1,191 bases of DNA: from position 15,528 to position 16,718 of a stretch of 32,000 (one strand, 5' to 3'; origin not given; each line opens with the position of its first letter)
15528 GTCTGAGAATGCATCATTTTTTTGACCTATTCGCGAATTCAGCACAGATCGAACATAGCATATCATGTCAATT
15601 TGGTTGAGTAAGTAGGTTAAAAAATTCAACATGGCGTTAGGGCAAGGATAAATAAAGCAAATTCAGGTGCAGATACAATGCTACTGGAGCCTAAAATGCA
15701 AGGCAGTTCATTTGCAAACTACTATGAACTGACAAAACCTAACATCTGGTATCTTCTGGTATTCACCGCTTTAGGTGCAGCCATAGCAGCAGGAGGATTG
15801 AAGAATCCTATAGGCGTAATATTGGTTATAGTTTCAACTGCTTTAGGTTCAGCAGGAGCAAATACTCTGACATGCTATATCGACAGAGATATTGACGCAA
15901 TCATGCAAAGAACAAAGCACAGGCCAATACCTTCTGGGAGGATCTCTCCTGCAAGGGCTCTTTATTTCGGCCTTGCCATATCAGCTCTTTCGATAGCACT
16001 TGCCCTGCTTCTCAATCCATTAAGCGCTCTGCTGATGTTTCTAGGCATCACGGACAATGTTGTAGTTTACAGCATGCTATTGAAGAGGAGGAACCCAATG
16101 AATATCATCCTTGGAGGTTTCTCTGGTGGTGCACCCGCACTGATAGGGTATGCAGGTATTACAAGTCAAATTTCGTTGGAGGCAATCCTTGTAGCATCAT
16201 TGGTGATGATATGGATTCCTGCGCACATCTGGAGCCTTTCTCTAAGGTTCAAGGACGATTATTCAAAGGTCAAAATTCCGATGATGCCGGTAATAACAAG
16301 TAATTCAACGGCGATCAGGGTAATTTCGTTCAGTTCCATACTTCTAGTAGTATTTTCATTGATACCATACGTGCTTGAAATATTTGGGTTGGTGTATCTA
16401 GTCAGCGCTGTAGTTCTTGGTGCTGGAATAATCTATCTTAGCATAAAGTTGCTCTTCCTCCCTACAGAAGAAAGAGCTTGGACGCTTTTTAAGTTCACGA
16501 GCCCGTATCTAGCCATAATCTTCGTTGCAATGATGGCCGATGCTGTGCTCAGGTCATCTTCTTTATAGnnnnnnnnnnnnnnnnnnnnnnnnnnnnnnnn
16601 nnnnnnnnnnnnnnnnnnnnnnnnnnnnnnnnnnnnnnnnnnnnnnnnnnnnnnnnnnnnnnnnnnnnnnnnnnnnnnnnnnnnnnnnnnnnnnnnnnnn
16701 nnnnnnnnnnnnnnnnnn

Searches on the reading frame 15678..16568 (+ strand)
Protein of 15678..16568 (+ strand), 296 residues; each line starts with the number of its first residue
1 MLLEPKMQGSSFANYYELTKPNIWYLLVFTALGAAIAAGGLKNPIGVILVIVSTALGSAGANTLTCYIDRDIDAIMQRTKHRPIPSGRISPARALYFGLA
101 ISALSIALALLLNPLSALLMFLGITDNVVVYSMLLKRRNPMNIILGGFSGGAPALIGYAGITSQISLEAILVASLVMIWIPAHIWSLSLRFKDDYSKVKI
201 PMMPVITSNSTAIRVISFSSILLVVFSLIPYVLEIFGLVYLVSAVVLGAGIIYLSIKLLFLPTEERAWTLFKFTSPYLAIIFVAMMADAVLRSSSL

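Call 3: search_protein_families(library=pfam, proteins=[window:15678-16568:+], max_evalue=0.1)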
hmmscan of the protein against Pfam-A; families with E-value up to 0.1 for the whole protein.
window:15678-16568:+ (296 aa): 1 family
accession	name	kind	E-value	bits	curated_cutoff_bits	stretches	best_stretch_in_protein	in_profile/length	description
PF01040.23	UbiA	-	4e-58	197.1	34.2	1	26-273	1-246/250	UbiA prenyltransferase family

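Call 4: search_protein_families(library=ncbifam, proteins=[window:15678-16568:+], max_evalue=0.1)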
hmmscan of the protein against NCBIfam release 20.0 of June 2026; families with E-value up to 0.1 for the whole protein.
window:15678-16568:+ (296 aa): 25 families
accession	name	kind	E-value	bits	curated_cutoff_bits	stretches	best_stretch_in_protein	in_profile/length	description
NF003349.0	PRK04375.1-2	equivalog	3.6e-89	299.1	246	1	10-293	23-314/318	heme o synthase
TIGR01473.1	cyoE_ctaB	equivalog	1.2e-84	284.4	210.3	1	14-288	2-280/281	heme o synthase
NF003348.0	PRK04375.1-1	equivalog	4.7e-43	147.6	285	1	12-292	3-286/292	heme o synthase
TIGR01474.1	ubiA_proteo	equivalog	3.3e-21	76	275.45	1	18-289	10-281/282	4-hydroxybenzoate octaprenyltransferase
NF009521.0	PRK12882.1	equivalog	3.7e-20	72.3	296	1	14-286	7-277/280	geranylgeranylglycerol-phosphate geranylgeranyltransferase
NF009523.0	PRK12884.1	equivalog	4.7e-19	68.6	269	1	28-290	21-278/279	prenyltransferase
NF009524.0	PRK12886.1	equivalog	1.6e-17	63.8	387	1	25-292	22-287/291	prenyltransferase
NF009522.0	PRK12883.1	equivalog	2e-15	57.1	353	1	17-281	8-268/279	geranylgeranylglycerol-phosphate geranylgeranyltransferase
NF009515.0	PRK12874.1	equivalog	4e-13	49.4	392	1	48-286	50-284/291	4-hydroxybenzoate polyprenyltransferase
NF041585.1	MqnP_Cj_Hp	exception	4.1e-13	49.4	375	1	47-286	42-277/281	menaquinone biosynthesis prenyltransferase MqnP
NF005742.0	PRK07566.1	equivalog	8.5e-13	48.1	313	1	8-175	24-198/315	chlorophyll synthase ChlG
NF045897.1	SCO3242_trans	equivalog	1.1e-12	48.2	260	1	33-138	21-122/287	SCO3242 family prenyltransferase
NF041586.1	MqnP_DT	exception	1.3e-12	48.1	430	1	25-253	14-240/277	menaquinone biosynthesis prenyltransferase MqnP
TIGR01475.1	ubiA_other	subfamily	2.2e-12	47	180.8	1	26-287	17-277/282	UbiA-like polyprenyltransferase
TIGR01476.1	chlor_syn_BchG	subfamily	4e-10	39.6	212.3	1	17-161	5-147/283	(bacterio)chlorophyll synthase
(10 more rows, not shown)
